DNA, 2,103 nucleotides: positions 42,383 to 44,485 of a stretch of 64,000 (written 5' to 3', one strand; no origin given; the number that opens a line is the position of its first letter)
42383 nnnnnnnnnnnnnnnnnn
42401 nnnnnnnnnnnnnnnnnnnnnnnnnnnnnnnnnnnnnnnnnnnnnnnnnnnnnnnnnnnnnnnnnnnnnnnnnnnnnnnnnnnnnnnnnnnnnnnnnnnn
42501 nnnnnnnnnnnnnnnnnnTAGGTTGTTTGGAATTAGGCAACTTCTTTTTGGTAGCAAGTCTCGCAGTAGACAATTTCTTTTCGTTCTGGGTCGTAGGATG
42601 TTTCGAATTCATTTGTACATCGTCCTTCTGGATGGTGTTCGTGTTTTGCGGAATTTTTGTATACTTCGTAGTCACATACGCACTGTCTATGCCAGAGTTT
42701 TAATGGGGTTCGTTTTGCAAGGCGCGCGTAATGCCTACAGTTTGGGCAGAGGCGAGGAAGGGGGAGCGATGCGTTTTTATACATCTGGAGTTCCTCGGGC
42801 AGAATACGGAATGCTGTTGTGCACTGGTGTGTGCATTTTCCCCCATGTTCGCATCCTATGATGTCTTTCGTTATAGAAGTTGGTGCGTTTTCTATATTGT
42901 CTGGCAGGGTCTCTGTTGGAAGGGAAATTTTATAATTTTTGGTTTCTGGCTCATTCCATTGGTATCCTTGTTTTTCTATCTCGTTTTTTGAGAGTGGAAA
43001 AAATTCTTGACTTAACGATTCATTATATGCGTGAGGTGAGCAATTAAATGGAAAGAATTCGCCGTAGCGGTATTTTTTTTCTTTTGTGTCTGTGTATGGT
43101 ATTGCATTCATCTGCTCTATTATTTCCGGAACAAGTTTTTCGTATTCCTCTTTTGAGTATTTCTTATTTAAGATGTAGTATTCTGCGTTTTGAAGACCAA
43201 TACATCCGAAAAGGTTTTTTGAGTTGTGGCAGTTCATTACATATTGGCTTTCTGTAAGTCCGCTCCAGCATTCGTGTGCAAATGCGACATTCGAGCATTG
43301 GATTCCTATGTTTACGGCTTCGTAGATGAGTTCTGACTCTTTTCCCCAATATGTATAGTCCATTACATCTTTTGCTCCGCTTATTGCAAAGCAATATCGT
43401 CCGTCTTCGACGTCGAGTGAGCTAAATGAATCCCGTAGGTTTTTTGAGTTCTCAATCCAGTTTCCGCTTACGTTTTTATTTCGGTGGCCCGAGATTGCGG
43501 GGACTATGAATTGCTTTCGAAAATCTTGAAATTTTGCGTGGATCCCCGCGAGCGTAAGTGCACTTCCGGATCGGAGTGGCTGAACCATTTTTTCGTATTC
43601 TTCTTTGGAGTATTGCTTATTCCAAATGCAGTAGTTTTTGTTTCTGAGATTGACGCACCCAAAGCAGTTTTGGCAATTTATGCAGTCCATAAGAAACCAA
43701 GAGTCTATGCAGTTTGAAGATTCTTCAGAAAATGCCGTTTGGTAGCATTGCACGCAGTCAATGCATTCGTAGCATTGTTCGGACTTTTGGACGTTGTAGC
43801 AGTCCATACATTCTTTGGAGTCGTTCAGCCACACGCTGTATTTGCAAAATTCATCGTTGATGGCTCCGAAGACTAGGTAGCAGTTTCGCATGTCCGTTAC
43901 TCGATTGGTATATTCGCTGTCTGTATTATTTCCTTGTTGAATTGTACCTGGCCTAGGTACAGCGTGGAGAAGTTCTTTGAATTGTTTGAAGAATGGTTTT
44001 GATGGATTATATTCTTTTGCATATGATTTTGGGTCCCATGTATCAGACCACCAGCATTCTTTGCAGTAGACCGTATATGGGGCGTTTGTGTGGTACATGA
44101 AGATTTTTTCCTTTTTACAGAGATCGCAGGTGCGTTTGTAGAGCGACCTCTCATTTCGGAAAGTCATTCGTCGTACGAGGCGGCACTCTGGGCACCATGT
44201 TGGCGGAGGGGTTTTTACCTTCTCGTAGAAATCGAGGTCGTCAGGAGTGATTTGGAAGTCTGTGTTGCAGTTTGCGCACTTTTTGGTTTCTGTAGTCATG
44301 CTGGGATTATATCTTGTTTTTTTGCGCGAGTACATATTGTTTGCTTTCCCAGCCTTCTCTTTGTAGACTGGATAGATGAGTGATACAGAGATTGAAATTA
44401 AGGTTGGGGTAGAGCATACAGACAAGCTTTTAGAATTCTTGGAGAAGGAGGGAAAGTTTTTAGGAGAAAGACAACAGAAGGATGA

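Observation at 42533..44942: Large cysteine-rich multi-zinc-ribbon protein with an internal duplication, divergently paired with a CYTH (triphosphate tunnel) gene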

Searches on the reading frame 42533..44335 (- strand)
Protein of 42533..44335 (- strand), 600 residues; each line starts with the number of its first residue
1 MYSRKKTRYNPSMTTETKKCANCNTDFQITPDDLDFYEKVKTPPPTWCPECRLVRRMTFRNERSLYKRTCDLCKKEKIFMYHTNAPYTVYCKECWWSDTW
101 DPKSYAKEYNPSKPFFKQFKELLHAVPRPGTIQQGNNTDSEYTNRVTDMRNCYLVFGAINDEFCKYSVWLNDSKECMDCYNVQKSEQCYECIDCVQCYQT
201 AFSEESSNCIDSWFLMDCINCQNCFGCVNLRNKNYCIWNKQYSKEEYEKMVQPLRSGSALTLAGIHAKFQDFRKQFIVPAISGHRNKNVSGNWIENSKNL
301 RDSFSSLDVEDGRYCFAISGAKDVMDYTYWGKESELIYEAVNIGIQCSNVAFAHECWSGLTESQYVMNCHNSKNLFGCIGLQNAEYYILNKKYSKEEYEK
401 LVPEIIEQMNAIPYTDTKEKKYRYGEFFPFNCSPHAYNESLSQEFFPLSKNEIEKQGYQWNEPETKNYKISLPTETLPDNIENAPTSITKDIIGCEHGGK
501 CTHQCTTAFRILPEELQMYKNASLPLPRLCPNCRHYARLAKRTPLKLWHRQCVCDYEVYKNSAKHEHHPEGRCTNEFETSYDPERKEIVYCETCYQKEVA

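Call 3: search_protein_families(library=pfam, proteins=[window:42533-44335:-], max_evalue=1)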
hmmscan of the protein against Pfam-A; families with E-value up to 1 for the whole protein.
window:42533-44335:- (600 aa): 1 family
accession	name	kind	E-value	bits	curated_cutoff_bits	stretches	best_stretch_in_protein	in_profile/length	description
PF01982.22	CTP-dep_RFKase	-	0.26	11.7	25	0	107-165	9-69/121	Domain of unknown function DUF120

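Call 4: search_protein_families(library=ncbifam, proteins=[window:42533-44335:-], max_evalue=1)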
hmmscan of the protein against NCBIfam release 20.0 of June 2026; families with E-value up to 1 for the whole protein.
window:42533-44335:- (600 aa): 4 families
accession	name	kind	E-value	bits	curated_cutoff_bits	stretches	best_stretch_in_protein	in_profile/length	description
TIGR04041.1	activase_YjjW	hypoth_equivalog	0.0083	15.6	250.2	1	175-246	30-97/276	YjjW family glycine radical enzyme activase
NF053719.1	KdoHdxKdoO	equivalog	0.025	13.6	300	1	237-292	8-63/289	Kdo hydroxylase KdoO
NF040949.1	minchrom_main_MCM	domain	0.081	11.1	940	1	5-67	120-180/682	minichromosome maintenance protein MCM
NF002714.0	PRK02551.1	equivalog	0.66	9.7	190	0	218-245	91-122/157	class Ib ribonucleoside-diphosphate reductase assembly flavoprotein NrdI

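Call 5: find_homologous_proteins(query=window:42533-44335:-)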
Query window:42533-44335:- (600 aa): 5973 proteins with E <= 0.001 among 8000 candidates; the best 120 are listed.
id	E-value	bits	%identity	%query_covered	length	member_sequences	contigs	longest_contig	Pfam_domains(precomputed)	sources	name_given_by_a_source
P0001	0.0e+0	1420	100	98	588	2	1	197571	-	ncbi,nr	ncbi:hypothetical protein CL629_01580 [bacterium]|nr:hypothetical protein [bacterium]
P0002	7.2e-257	872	60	98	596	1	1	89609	-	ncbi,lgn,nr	ncbi:MAG: hypothetical protein HY435_01855 [Candidatus Liptonbacteria bacterium]|nr:hypothetical pro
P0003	9.0e-255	865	60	98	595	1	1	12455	-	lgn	-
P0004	3.4e-253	860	59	98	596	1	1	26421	-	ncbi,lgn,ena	-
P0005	1.1e-252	858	59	98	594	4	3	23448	-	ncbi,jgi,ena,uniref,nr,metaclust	ncbi:MAG: hypothetical protein A2946_03910 [Candidatus Liptonbacteria bacterium RIFCSPLOWO2_01_FULL_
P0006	1.5e-252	858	60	98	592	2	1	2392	-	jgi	jgi:hypothetical protein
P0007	9.1e-251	852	59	98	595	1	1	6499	-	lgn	-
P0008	4.9e-249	846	58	98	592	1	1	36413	-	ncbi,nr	ncbi:hypothetical protein HY967_04555 [Candidatus Jorgensenbacteria bacterium]|nr:hypothetical prote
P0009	5.7e-248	843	60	98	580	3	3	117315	-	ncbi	-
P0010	1.7e-245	835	58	98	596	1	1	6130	-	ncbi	-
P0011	6.0e-245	833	58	98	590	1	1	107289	-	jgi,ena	jgi:hypothetical protein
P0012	7.3e-244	829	57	98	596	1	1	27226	-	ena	-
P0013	2.3e-243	828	61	94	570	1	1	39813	-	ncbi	-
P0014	1.1e-241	822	58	98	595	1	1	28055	-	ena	-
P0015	2.2e-241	821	55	99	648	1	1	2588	-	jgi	jgi:hypothetical protein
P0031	3.1e-228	778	54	98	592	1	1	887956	-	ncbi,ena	-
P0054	7.7e-218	743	54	98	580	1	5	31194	-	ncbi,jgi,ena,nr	ncbi:MAG: putative phage protein [Parcubacteria group bacterium GW2011_GWB1_36_5]|nr:MAG: putative p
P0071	5.7e-213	727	53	98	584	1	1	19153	PF23477.2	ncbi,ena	-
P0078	8.2e-211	720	52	98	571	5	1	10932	PF23477.2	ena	-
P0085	1.6e-209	716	56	87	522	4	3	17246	-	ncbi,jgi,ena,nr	ncbi:MAG: Caib/baif family protein [Candidatus Jorgensenbacteria bacterium GW2011_GWC1_48_8]|nr:MAG:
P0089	2.3e-208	712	52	98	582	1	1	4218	-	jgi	jgi:Zn ribbon nucleic-acid-binding protein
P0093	2.2e-207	709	52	98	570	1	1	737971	-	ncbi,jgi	ncbi:MAG: hypothetical protein WC711_00045 [Candidatus Staskawiczbacteria bacterium]|jgi:hypothetica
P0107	2.4e-205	702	51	98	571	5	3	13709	PF23477.2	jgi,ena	-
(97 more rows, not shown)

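Call 7: search_protein_families(library=pfam, proteins=[P0071, P0078, P0107, P0002, P0054, P0085], max_evalue=0.1)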
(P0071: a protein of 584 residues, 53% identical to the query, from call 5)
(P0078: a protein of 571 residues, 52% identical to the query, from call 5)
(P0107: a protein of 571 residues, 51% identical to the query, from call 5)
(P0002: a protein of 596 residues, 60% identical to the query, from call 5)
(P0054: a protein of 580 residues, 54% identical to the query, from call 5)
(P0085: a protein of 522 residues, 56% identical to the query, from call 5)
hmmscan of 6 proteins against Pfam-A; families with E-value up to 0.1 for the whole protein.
P0071 (584 aa): 2 families
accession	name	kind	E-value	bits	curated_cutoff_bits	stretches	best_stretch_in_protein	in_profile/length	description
PF23477.1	zf_Tbcl_2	-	4.2e-08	33.2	27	2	549-582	3-36/37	Probable treble clef zinc finger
PF13451.12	zf_Tbcl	-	0.003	17.9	24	1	21-55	6-41/48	Probable treble clef domain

P0078 (571 aa): 2 families
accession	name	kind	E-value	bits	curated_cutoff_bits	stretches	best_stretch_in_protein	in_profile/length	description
PF23477.1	zf_Tbcl_2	-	5.7e-08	32.8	27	2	536-569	3-36/37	Probable treble clef zinc finger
PF13451.12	zf_Tbcl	-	0.0022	18.4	24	1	6-42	4-41/48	Probable treble clef domain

P0107 (571 aa): 1 family
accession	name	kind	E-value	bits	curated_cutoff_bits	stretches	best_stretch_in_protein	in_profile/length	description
PF23477.1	zf_Tbcl_2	-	3.2e-08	33.6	27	2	536-568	3-35/37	Probable treble clef zinc finger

P0002 (596 aa): 1 family
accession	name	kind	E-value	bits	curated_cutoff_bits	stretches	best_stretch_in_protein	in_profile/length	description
PF02949.25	7tm_6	-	0.026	14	25.8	1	135-240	65-177/313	7tm Odorant receptor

P0054 (580 aa): 1 family
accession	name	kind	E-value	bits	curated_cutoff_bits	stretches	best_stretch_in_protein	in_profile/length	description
PF09606.15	Med15_N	-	0.0027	17.8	24.1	1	371-404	37-70/72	ARC105/Med15 mediator subunit N-terminal KIX domain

P0085 (522 aa): 0 families

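Call 8: search_solved_structures(query=window:42533-44335:-, max_evalue=10)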
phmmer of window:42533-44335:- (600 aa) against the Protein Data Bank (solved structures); distinct sequences matched with E-value up to 10: 0.

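Call 9: search_protein_families(library=phrogs, proteins=[window:42533-44335:-], max_evalue=0.1)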
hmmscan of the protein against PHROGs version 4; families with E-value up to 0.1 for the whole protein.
window:42533-44335:- (600 aa): 4 families
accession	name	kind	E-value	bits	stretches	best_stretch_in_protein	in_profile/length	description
phrog_15341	-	unknown function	4.8e-07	30.5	1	167-231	30-88/276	-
phrog_34342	-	unknown function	0.0096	17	0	223-269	8-54/72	-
phrog_21892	-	unknown function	0.013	17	1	67-118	3-50/92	-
phrog_7051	-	unknown function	0.041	14.5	0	527-537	11-21/37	-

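Call 13: find_encoding_contigs(protein=P0031, flank=6000, max_places=2)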
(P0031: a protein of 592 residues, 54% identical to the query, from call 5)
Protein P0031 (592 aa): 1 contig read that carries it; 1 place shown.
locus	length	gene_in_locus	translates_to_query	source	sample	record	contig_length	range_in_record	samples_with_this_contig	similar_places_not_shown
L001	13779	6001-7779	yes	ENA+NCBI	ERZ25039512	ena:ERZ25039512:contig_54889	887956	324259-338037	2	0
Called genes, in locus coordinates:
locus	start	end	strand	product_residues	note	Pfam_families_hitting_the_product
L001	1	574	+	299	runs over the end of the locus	PF02355:SecD_SecF_C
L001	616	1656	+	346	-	PF04545:Sigma70_r4, PF05066:HARE-HTH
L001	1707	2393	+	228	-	PF01746:tRNA_m1G_MT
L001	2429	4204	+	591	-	-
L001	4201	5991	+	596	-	-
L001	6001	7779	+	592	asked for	-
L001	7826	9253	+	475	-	PF13567:DUF4131 (weak), PF03772:Competence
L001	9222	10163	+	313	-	PF00753:Lactamase_B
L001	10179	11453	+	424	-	PF13660:DUF4147, PF05161:MOFRL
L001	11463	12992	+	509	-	PF00117:GATase, PF02540:NAD_synthase (faint), PF00958:GMP_synt_C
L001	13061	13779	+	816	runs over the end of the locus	PF01326:PPDK_N, PF00391:PEP-utilizers, PF02896:PEP-utilizers_C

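Call 14: find_encoding_contigs(protein=P0093, flank=6000, max_places=2)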
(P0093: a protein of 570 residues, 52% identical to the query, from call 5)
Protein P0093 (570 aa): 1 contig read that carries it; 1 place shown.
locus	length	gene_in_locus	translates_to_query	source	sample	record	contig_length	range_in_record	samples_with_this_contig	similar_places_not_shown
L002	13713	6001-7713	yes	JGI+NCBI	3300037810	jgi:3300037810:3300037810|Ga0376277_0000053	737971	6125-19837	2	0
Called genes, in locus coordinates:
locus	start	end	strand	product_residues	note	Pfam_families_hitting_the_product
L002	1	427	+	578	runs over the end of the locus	-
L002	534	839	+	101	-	PF03091:CutA1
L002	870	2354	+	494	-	PF01935:DUF87 (faint), PF10412:TrwB_AAD_bind, PF12696:TraG-D_C (weak)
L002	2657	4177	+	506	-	-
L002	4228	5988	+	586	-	-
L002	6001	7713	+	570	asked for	-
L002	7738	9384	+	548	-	-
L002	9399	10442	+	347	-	PF00162:PGK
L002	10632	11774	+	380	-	PF01368:DHH, PF02272:DHHA1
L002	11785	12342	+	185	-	PF01928:CYTH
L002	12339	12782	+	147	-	PF00075:RNase_H, PF13456:RVT_3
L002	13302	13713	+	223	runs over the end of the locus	PF01996:F420_ligase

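Call 15: find_encoding_contigs(protein=P0002, flank=6000, max_places=2)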
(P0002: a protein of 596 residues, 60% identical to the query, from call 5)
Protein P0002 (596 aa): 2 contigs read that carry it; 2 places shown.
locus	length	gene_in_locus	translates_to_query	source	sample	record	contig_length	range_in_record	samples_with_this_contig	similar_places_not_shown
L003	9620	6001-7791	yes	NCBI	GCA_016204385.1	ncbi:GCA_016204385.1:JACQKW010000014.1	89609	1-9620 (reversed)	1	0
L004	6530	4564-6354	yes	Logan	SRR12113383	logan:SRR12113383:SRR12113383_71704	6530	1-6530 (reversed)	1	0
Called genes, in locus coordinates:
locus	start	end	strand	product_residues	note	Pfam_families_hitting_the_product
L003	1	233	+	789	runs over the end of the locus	PF26449:DUF8128, PF01935:DUF87 (weak), PF10412:TrwB_AAD_bind (faint), PF12696:TraG-D_C (weak)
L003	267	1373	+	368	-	PF00162:PGK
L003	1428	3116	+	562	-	-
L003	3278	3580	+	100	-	PF18924:DUF5674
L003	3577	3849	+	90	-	-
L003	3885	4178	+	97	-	-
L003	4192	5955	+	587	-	-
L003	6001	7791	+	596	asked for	-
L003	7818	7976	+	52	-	-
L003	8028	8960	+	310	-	-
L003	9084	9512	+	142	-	PF00075:RNase_H, PF13456:RVT_3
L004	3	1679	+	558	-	?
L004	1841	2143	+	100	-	PF18924:DUF5674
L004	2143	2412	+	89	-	-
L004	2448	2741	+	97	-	-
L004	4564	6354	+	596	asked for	-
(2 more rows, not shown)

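Call 23: predict_structure(alignment_id=A1)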
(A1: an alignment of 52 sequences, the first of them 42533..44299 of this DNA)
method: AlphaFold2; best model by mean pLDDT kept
length: 588 residues; sequences in the alignment: 52
mean_pLDDT: 77.6   pTM: 0.78
mean pLDDT of the five models: 77.6, 76.6, 74.7, 74.2, 73.6
residues with pLDDT >= 90: 138; 70-90: 264; 50-70: 168; < 50: 18
segments of 3 or more residues with pLDDT < 50: 216-219, 268-280
pLDDT, mean of each block of 10 residues (from residue 1): 87 89 86 88 85 88 92 90 90 94 94 89 70 71 61 64 69 68 61 60 59 52 68 81 77 77 60 42 57 64 67 60 67 65 65 66 74 86 93 94 92 89 87 84 88 83 93 94 89 87 86 87 80 74 82 83 80 77 73
secondary structure, 60 per line:
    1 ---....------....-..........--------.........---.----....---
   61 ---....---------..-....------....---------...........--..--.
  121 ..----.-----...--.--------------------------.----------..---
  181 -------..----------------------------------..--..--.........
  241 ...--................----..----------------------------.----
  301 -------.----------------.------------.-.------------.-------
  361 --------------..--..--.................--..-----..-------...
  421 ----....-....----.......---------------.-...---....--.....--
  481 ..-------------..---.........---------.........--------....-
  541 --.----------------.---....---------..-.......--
elements in order: E4-7 E14-17 H19-28 H37-45 E54-57 E64-67 H80-83 H90-93 H103-113 E120-122 E133-135 H232-243 H247-261 H383-399 H430-433 H438-444 H474-478 H501-509 H519-527 E536-539 E564-567 H580-586

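Call 26: find_encoding_contigs(protein=window:42533-44299:-, flank=10000, max_places=3)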
Protein window:42533-44299:- (588 aa): no gene with exactly this product is on record in the collection.

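Call 28: find_encoding_contigs(protein=P0001, flank=10000, max_places=3)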
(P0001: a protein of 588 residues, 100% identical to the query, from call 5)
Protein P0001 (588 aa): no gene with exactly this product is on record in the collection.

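Call 29: find_related_loci(query=A1, collection=genome_contigs, flank=10000)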
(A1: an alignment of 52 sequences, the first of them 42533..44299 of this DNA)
Query A1 (588 aa) in genome_contigs; peptide patterns used: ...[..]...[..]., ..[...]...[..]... (x = any residue, [..] = any of these).
600 stretches matched a pattern (row limit reached: there are more); 579 encode a relative of the query (tblastn E <= 1e-3); the best 80 are kept; 80 distinct loci.
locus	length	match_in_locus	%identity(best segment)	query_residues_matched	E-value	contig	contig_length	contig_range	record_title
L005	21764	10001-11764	57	1-588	0e+0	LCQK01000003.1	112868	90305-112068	MAG: Candidatus Jorgensenbacteria bacterium GW2011_GWB1_50_10 UY55_C0003, whole genome shotgun sequence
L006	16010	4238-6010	55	1-587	0e+0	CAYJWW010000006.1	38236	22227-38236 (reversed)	MAG TPA_asm: uncultured Candidatus Saccharibacteria bacterium isolate ERP125453_co1_514 genome assembly, contig: NODE_83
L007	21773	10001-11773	55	1-588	0e+0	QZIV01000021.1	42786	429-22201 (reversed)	MAG: Candidatus Parcubacteria bacterium isolate SURF_56 Ga0104751_1001272, whole genome shotgun sequence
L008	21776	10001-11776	55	1-588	0e+0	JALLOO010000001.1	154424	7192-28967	Patescibacteria group bacterium AH-259-L05 AH-259-L05_NODE_1, whole genome shotgun sequence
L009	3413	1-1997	54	1-588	0e+0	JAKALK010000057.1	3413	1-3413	MAG: bacterium isolate WY5.bin125 NODE_63543_length_3413_cov_1.447657, whole genome shotgun sequence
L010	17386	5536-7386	52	1-588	0e+0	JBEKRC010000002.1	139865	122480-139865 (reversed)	MAG: Minisyncoccia bacterium isolate SPRUCE 501 SPRUCE_501_2, whole genome shotgun sequence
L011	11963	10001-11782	53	1-588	0e+0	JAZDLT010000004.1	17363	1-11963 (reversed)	MAG: Candidatus Liptonbacteria bacterium isolate MEGAHIT-group-0.617 k141_6450117, whole genome shotgun sequence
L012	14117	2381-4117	52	1-587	0e+0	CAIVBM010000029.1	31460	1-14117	uncultured bacterium isolate AM-lipid-01-D10_bin-0933 genome assembly, contig: bin-0933:29/54, whole genome shotgun sequ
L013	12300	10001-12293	52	1-587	0e+0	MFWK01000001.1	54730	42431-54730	MAG: Candidatus Nomurabacteria bacterium RIFOXYD2_FULL_35_12 rifoxyd2_full_scaffold_101, whole genome shotgun sequence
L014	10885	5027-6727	51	4-588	0e+0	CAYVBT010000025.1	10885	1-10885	MAG TPA_asm: uncultured Candidatus Saccharibacteria bacterium isolate binchicken_co113_107 genome assembly, contig: NODE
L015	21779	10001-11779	53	1-588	0e+0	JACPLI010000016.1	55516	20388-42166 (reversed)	MAG: Candidatus Liptonbacteria bacterium isolate NC_groundwater_517_Ag_S-0.1um_55_12 S35_SO-1_scaffold_227792, whole gen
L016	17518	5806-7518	50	1-587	0e+0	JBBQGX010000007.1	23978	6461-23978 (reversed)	MAG: Candidatus Paceibacteria bacterium isolate Co_metawrap_936 Cmw_936_k141_10295599_length_23978_cov_16.0000, whole ge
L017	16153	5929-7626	49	8-587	0e+0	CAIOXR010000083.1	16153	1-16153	uncultured bacterium isolate AM-2014-D8_bin-0749 genome assembly, contig: bin-0749:083/110, whole genome shotgun sequenc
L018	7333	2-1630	52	1-587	0e+0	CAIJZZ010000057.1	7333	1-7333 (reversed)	uncultured bacterium isolate AlinenLipids_bin-6792 genome assembly, contig: bin-6792:57/78, whole genome shotgun sequenc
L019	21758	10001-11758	47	6-588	0e+0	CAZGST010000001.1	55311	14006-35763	MAG TPA_asm: uncultured Candidatus Saccharibacteria bacterium isolate SRP124282_co6_148 genome assembly, contig: NODE_26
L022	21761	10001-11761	49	2-587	0e+0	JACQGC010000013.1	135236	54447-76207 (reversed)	MAG: Candidatus Nomurabacteria bacterium isolate NC_groundwater_1063_Pr2_B-0.1um_42_14 rattlesnake_spring_18_scaffold_14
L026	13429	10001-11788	48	1-588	0e+0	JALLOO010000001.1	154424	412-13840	Patescibacteria group bacterium AH-259-L05 AH-259-L05_NODE_1, whole genome shotgun sequence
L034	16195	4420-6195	58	1-588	0e+0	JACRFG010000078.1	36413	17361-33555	MAG: Candidatus Jorgensenbacteria bacterium isolate NC_groundwater_1719_Pr3_B-0.1um_43_9 SR-2_scaffold_141_3380260, whol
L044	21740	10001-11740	46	1-588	2e-172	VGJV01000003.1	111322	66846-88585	MAG: Candidatus Liptonbacteria bacterium isolate M_DeepCast_50m_m2_187 M_DeepCast_50m_m2_187_Ga0194121_10000173, whole g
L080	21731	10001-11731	45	3-587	5e-165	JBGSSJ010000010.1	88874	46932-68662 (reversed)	MAG: Candidatus Paceibacteria bacterium isolate JTS-AC38 k141_3844219, whole genome shotgun sequence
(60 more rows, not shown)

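Call 32: search_dna_similar(query=window:42533-44299:-, collection=phages, mode=protein, max_evalue=0.001, max_rows=30)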
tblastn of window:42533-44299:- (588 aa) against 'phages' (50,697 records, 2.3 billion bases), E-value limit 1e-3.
No match.
